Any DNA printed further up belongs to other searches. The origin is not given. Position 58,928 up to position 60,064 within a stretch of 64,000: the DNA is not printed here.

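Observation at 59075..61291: Orphan JetD/MksG-like Toprim protein with no SMC/kleisin partners, fused to a wHTH-like head and a ~300-aa low-complexity linker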

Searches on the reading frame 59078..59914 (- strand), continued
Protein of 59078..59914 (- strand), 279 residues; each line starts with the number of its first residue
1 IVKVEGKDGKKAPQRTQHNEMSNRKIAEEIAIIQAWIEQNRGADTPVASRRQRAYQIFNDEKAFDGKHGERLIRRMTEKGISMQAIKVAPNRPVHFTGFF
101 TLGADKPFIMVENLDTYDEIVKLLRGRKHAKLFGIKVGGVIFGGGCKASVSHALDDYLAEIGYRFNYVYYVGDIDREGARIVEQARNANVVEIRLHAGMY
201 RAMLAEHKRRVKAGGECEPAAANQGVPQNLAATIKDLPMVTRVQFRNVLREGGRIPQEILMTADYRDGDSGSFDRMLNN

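Call 39: find_encoding_contigs(protein=P0140, flank=10000, max_places=1)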
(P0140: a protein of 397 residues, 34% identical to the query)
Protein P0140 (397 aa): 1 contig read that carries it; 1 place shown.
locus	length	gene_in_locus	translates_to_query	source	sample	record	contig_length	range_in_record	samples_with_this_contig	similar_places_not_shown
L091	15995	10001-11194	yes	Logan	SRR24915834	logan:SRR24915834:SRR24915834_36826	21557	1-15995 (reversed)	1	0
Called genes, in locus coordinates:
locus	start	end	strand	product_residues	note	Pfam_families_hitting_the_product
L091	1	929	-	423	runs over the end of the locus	-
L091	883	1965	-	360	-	PF13439:Glyco_transf_4, PF13579:Glyco_trans_4_4 (weak), PF20706:GT4-conflict, PF00534:Glycos_transf_1, PF13692:Glyco_trans_1_4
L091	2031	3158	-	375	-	PF02350:Epimerase_2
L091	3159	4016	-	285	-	PF01370:Epimerase, PF04321:RmlD_sub_bind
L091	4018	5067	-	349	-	PF01073:3Beta_HSD, PF01370:Epimerase, PF02719:Polysacc_synt_2, PF04321:RmlD_sub_bind (weak), PF07993:NAD_binding_4, PF16363:GDP_Man_Dehyd, PF13460:NAD_binding_10, PF08485:Polysacc_syn_2C, +2 more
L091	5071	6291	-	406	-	PF13439:Glyco_transf_4 (weak), PF13579:Glyco_trans_4_4, PF00534:Glycos_transf_1, PF13692:Glyco_trans_1_4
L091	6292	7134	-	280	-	PF02397:Bac_transf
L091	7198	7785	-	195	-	-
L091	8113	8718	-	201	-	PF00239:Resolvase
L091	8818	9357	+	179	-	PF01243:PNPOx_N, PF12900:Pyridox_ox_2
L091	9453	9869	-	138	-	PF07739:TipAS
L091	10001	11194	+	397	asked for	PF09983:JetD_C (faint)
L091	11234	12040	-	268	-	PF01987:AIM24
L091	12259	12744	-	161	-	PF02664:LuxS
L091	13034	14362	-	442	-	PF07690:MFS_1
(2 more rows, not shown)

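Call 40: search_protein_families(library=padloc, proteins=[L088:4525-6093:+, L088:6238-9831:+, L088:11197-11670:+, L090:11022-12827:+, L086:9696-9980:+, P0391, P0383, P0378, P0140, P0137], max_evalue=0.01)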
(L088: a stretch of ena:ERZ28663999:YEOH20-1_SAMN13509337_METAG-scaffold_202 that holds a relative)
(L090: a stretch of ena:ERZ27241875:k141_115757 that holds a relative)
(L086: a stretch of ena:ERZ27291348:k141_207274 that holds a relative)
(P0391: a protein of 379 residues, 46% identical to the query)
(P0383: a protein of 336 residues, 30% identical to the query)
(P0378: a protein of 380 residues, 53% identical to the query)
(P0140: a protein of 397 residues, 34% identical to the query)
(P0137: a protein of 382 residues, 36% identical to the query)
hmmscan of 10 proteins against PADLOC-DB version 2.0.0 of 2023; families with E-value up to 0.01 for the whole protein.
L088:4525-6093:+ (522 aa): 23 families
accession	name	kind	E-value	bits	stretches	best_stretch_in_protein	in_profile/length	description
PDLC03105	Specificity_I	-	9e-07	26.7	1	229-331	289-392/448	Type I specificity subunit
PDLC03100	Specificity_I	-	2.1e-06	25.4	1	238-332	256-354/392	Type I specificity subunit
PDLC03179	Specificity_I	-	2.2e-06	24.9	1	235-330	453-548/589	Type I specificity subunit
PDLC03107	Specificity_I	-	7.4e-06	23.3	1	237-329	59-148/392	Type I specificity subunit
PDLC03072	Specificity_I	-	2.2e-05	21.7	1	237-331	297-394/448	Type I specificity subunit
PDLC03086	Specificity_I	-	2.9e-05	21.2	1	239-330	70-163/458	Type I specificity subunit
PDLC03069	Specificity_I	-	0.00011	19.4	1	237-330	54-147/387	Type I specificity subunit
PDLC03199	Specificity_I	-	0.00015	19.7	1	241-372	60-188/208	Type I specificity subunit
PDLC03097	Specificity_I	-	0.00024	18.5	1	243-330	68-156/409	Type I specificity subunit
PDLC03087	Specificity_I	-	0.00034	17.7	1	238-329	75-169/418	Type I specificity subunit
PDLC03076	Specificity_I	-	0.00047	17.5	1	236-330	375-469/488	Type I specificity subunit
PDLC03098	Specificity_I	-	0.00053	17.5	1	238-329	304-395/443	Type I specificity subunit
PDLC03066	Specificity_I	-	0.00064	16.6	1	238-326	305-388/441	Type I specificity subunit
PDLC03090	Specificity_I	-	0.0013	16.1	1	240-329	82-171/434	Type I specificity subunit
PDLC03169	Specificity_I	-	0.0018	15.7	1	239-329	282-374/461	Type I specificity subunit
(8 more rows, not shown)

L088:6238-9831:+ (1197 aa): 13 families
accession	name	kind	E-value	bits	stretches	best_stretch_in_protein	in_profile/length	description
PDLC03865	LmuB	-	1.3e-11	41.5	2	760-987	627-841/1007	-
PDLC00581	JetC3|JetC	-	6.4e-07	25.6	1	100-444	793-1142/1473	DUF3584 domain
PDLC00551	JetC2|JetC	-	1.2e-06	24.7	2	230-452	767-986/1365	DUF3584 domain; MukB-like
PDLC03859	LmuB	-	5.6e-06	23.8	1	310-454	353-487/611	-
PDLC00553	JetC2|JetC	-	1.5e-05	21.1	2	227-461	754-984/1361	DUF3584 domain; MukB-like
PDLC00519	JetC1|JetC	-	2.3e-05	20.8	1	257-455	271-467/1097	DUF3584 domain; MukB-like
PDLC03863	LmuB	-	2.5e-05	21.2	1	45-358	146-466/610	-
PDLC00580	JetC3|JetC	-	3.6e-05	20.2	1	230-453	219-440/1068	DUF3584 domain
PDLC00550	JetC2|JetC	-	5.2e-05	19.2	2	866-1141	268-545/1355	DUF3584 domain; MukB-like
PDLC00006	DruC1|DruC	-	0.00036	17.1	1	307-451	186-329/626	Unknown function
PDLC00518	JetC1|JetC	-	0.00041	16.3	0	277-460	282-474/1112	DUF3584 domain; MukB-like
PDLC00262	LmuB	-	0.0011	15.9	1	333-458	179-302/588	AAA ATPase domain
PDLC03868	LmuB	-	0.0016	14.8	1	248-444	296-488/1035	-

L088:11197-11670:+ (157 aa): 0 families

L090:11022-12827:+ (601 aa): 13 families
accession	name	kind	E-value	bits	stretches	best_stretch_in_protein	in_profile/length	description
PDLC00562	JetA3|JetA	-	1.8e-175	582.7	1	1-472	5-478/536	Unknown function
PDLC00561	JetA3|JetA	-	2.7e-48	162.9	1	2-426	3-435/539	Unknown function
PDLC00558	JetA3|JetA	-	5.9e-46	155.2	1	1-413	1-403/511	Unknown function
PDLC00583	JetC3|JetC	-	1.4e-30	103.9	1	427-554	1308-1430/1471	DUF3584 domain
PDLC00568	JetA3|JetA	-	1e-29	102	1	4-399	8-404/531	Unknown function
PDLC00566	JetA3|JetA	-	1e-20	72.1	1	5-425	10-425/503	Unknown function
PDLC00560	JetA3|JetA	-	5.5e-15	53.2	1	33-421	42-423/511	Unknown function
PDLC00585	JetC3|JetC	-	7.8e-15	51.5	1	445-549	1325-1423/1457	DUF3584 domain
PDLC00565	JetA3|JetA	-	4.1e-13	46.8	1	38-400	32-385/498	Unknown function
PDLC00582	JetC3|JetC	-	1.4e-09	34.4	1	432-566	1307-1440/1472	DUF3584 domain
PDLC00588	JetC3|JetC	-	0.00024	16.9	1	497-553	1372-1428/1484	DUF3584 domain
PDLC00563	JetA3|JetA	-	0.00041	17.2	1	53-394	52-387/520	Unknown function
PDLC00589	JetC3|JetC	-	0.0016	14.2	1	501-553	1379-1431/1486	DUF3584 domain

L086:9696-9980:+ (94 aa): 4 families
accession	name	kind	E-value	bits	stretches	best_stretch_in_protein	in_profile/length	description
PDLC03948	RmrA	-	0.0012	15.8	1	24-74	21-71/397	-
PDLC03953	RmrA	-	0.0018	15.5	1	23-80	17-74/373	-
PDLC02926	HTH_VI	-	0.0068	14.7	1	24-54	14-44/92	-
PDLC04142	capH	-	0.0096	15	0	18-72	13-67/103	capH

P0391 (379 aa): 7 families
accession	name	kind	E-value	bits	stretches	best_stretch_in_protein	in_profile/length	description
PDLC00592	JetD3|JetD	-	1.2e-31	108.3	1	137-377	105-338/346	DUF2239; DUF2220 domain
PDLC00591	JetD3|JetD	-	2.2e-28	97.6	1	134-377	111-346/350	DUF2239; DUF2220 domain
PDLC00594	JetD3|JetD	-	3.2e-23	80.7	1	131-377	107-334/345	DUF2239; DUF2220 domain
PDLC00520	JetD1|JetD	-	6.2e-08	30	1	221-375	239-376/398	DUF2220; DUF3322; DUF2399 domain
PDLC00530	JetD1|JetD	-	9.6e-05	19.8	1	277-377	288-379/391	DUF2220; DUF3322; DUF2399 domain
PDLC00523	JetD1|JetD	-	0.00033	17.8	1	278-371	297-380/398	DUF2220; DUF3322; DUF2399 domain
PDLC00532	JetD1|JetD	-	0.0032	14.2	1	269-304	273-308/383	DUF2220; DUF3322; DUF2399 domain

P0383 (336 aa): 12 families
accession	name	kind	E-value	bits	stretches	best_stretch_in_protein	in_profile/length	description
PDLC00592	JetD3|JetD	-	3.6e-79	264.6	1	3-332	7-339/346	DUF2239; DUF2220 domain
PDLC00591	JetD3|JetD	-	1.7e-65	219.7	1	10-332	25-347/350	DUF2239; DUF2220 domain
PDLC00594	JetD3|JetD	-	4.3e-24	83.5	1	78-329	96-332/345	DUF2239; DUF2220 domain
PDLC00593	JetD3|JetD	-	3.1e-11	41.1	1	122-255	146-268/347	DUF2239; DUF2220 domain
PDLC00533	JetD1|JetD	-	9.2e-10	36.1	1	173-328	264-407/409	DUF2220; DUF3322; DUF2399 domain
PDLC00520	JetD1|JetD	-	5.7e-08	30.1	1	177-258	237-303/398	DUF2220; DUF3322; DUF2399 domain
PDLC00522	JetD1|JetD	-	4.1e-07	27.4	1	172-326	240-367/382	DUF2220; DUF3322; DUF2399 domain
PDLC00530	JetD1|JetD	-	6.7e-07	26.9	1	171-329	242-377/391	DUF2220; DUF3322; DUF2399 domain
PDLC00527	JetD1|JetD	-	1e-05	22.8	1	211-292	270-347/387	DUF2220; DUF3322; DUF2399 domain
PDLC00557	JetD2|JetD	-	0.00062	17.3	1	226-281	318-373/423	DUF2220; DUF3322; DUF2399 domain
PDLC00525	JetD1|JetD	-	0.00063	16.8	1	167-325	263-409/412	DUF2220; DUF3322; DUF2399 domain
PDLC00556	JetD2|JetD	-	0.0013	15.9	1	175-258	286-356/430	DUF2220; DUF3322; DUF2399 domain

P0378 (380 aa): 6 families
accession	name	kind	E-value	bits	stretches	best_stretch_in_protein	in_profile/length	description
PDLC00592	JetD3|JetD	-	5.6e-36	122.6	1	31-376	4-339/346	DUF2239; DUF2220 domain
PDLC00591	JetD3|JetD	-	6.1e-28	96.2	1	140-374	119-345/350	DUF2239; DUF2220 domain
PDLC00594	JetD3|JetD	-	3.3e-19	67.5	1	137-373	116-332/345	DUF2239; DUF2220 domain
PDLC00593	JetD3|JetD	-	1.5e-05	22.4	1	163-315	149-292/347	DUF2239; DUF2220 domain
PDLC00520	JetD1|JetD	-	2.5e-05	21.4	1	219-337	239-344/398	DUF2220; DUF3322; DUF2399 domain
PDLC00523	JetD1|JetD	-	0.0022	15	1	279-375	300-385/398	DUF2220; DUF3322; DUF2399 domain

P0140 (397 aa): 6 families
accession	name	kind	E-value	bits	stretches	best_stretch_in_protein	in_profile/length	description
PDLC00592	JetD3|JetD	-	5.1e-29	99.7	1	134-377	103-339/346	DUF2239; DUF2220 domain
PDLC00594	JetD3|JetD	-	5.5e-23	79.9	1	133-376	111-334/345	DUF2239; DUF2220 domain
PDLC00591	JetD3|JetD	-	9.3e-23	79.1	1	129-375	106-345/350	DUF2239; DUF2220 domain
PDLC00520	JetD1|JetD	-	8.7e-05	19.7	1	250-300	257-304/398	DUF2220; DUF3322; DUF2399 domain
PDLC00530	JetD1|JetD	-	0.00039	17.8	1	280-377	292-380/391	DUF2220; DUF3322; DUF2399 domain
PDLC00523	JetD1|JetD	-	0.0007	16.7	1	280-347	300-361/398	DUF2220; DUF3322; DUF2399 domain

P0137 (382 aa): 5 families
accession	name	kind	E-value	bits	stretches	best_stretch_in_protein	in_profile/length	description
PDLC00592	JetD3|JetD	-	3.6e-30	103.4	1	142-378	110-339/346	DUF2239; DUF2220 domain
PDLC00591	JetD3|JetD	-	1e-24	85.5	1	142-377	119-346/350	DUF2239; DUF2220 domain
PDLC00594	JetD3|JetD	-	5.9e-21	73.2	1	139-374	116-331/345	DUF2239; DUF2220 domain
PDLC00520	JetD1|JetD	-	7.5e-07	26.4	1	221-339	239-344/398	DUF2220; DUF3322; DUF2399 domain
PDLC00593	JetD3|JetD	-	0.00023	18.5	1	164-295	148-266/347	DUF2239; DUF2220 domain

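Call 45: search_protein_families(library=pfam, alignment_id=A5, max_evalue=0.01)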
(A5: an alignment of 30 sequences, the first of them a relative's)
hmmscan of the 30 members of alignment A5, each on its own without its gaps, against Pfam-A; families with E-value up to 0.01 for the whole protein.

A. member 1, P0383 (336 aa): 3 families
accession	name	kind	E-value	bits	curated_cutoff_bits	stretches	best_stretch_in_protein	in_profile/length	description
PF09983.15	JetD_C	-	1.4e-11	44.5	22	1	167-330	31-174/179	Wadjet protein JetD, C-terminal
PF09664.16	DUF2399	-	4.8e-05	23.6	23.4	1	179-283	22-114/152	Protein of unknown function C-terminus (DUF2399)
PF23947.1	DUF7281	-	0.006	16.6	27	0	175-264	41-121/183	Domain of unknown function (DUF7281)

B. families by the number of members that match (of 30 scanned): 3 families
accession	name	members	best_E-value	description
PF09983.15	JetD_C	30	1.4e-11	Wadjet protein JetD, C-terminal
PF09664.16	DUF2399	5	4.8e-05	Protein of unknown function C-terminus (DUF2399)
PF23947.1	DUF7281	3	0.00026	Domain of unknown function (DUF7281)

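Call 51: list_cluster_members(proteins=[P0130, P0283, P0271, P0290, P0291, P0295, P0296, P0297, P0301, P0302])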
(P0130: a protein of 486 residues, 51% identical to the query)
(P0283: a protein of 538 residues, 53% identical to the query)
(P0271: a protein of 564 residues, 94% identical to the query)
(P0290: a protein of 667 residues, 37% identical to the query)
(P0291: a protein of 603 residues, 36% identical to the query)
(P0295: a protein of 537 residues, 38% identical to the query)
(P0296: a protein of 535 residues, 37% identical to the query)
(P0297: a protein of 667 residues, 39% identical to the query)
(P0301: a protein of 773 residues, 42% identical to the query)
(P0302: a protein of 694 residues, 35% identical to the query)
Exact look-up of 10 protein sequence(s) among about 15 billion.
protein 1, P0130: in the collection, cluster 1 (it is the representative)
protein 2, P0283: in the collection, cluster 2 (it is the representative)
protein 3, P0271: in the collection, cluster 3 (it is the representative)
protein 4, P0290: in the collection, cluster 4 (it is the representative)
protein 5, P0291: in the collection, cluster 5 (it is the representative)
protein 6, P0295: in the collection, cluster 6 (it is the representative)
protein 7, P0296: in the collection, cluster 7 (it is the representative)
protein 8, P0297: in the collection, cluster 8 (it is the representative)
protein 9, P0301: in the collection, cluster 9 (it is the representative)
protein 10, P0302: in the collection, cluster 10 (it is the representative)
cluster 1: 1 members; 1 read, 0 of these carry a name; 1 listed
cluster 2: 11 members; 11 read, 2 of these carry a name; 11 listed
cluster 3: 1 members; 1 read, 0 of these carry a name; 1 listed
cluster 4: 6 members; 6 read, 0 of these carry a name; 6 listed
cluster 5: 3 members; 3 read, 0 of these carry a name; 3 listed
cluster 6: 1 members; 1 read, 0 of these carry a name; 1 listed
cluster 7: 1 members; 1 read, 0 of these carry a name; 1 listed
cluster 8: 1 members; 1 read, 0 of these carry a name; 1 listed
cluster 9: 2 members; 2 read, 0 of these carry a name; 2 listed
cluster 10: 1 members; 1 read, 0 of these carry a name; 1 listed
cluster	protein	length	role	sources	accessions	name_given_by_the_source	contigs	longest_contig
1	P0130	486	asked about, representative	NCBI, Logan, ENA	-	-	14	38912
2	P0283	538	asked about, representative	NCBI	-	-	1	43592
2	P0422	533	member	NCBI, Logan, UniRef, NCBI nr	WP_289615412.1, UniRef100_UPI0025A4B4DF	hypothetical protein [Collinsella tanakaei] | hypothetical protein n=1 Tax=Collinsella tanakaei TaxID=626935 RepID=UPI0025A4B4DF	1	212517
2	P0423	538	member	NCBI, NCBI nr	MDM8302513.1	hypothetical protein QUW04_07330 [Collinsella tanakaei] | hypothetical protein [Collinsella tanakaei]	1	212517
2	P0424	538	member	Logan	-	-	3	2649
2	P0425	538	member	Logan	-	-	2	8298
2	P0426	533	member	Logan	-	-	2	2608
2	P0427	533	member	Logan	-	-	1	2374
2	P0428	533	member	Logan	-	-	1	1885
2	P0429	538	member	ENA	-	-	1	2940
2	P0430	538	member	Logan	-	-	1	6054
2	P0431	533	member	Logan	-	-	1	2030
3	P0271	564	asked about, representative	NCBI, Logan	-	-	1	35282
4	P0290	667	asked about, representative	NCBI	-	-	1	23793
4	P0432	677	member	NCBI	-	-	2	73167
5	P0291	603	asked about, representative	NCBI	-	-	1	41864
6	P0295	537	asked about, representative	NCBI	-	-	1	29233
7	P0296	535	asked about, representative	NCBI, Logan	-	-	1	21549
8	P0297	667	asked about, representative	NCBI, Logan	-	-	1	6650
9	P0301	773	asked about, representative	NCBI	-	-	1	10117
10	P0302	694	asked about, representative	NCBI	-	-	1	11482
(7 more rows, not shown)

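Call 53: find_encoding_contigs(protein=P0163, flank=10000, max_places=1)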
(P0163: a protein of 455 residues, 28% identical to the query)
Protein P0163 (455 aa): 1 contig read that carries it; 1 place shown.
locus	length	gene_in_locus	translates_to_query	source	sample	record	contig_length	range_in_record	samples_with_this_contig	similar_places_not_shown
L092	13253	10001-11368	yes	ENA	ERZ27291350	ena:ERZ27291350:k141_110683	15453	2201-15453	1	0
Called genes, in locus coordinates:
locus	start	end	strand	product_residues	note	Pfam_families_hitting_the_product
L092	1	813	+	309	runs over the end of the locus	PF00294:PfkB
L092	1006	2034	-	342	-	PF00155:Aminotran_1_2 (faint), PF01212:Beta_elim_lyase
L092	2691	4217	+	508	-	PF00682:HMGL-like, PF22617:HCS_D2, PF08502:LeuA_dimer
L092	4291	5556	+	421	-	PF00330:Aconitase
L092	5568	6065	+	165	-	PF00694:Aconitase_C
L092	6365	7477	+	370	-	PF00180:Iso_dh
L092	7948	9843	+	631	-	PF02837:Glyco_hydro_2_N (weak), PF00703:Glyco_hydro_2 (weak), PF02836:Glyco_hydro_2_C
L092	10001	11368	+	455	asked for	-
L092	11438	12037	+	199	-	PF00881:Nitroreductase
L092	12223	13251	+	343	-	?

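Call 54: find_encoding_contigs(protein=P0384, flank=10000, max_places=1)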
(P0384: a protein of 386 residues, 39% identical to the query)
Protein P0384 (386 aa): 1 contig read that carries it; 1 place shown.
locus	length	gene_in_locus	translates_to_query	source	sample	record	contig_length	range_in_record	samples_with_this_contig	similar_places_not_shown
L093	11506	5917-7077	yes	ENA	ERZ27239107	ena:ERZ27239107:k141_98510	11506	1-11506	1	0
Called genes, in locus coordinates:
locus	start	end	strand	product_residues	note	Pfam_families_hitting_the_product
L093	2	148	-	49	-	?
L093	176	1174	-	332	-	PF01207:Dus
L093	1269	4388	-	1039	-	-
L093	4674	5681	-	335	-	PF08240:ADH_N, PF00107:ADH_zinc_N, PF13602:ADH_zinc_N_2 (weak)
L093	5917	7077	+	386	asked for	PF09983:JetD_C (faint)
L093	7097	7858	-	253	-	PF00149:Metallophos (weak)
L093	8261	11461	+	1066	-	PF04313:HSDR_N, PF04851:ResIII, PF18766:SWI2_SNF2, PF22679:T1R_D3-like, PF12008:EcoR124_C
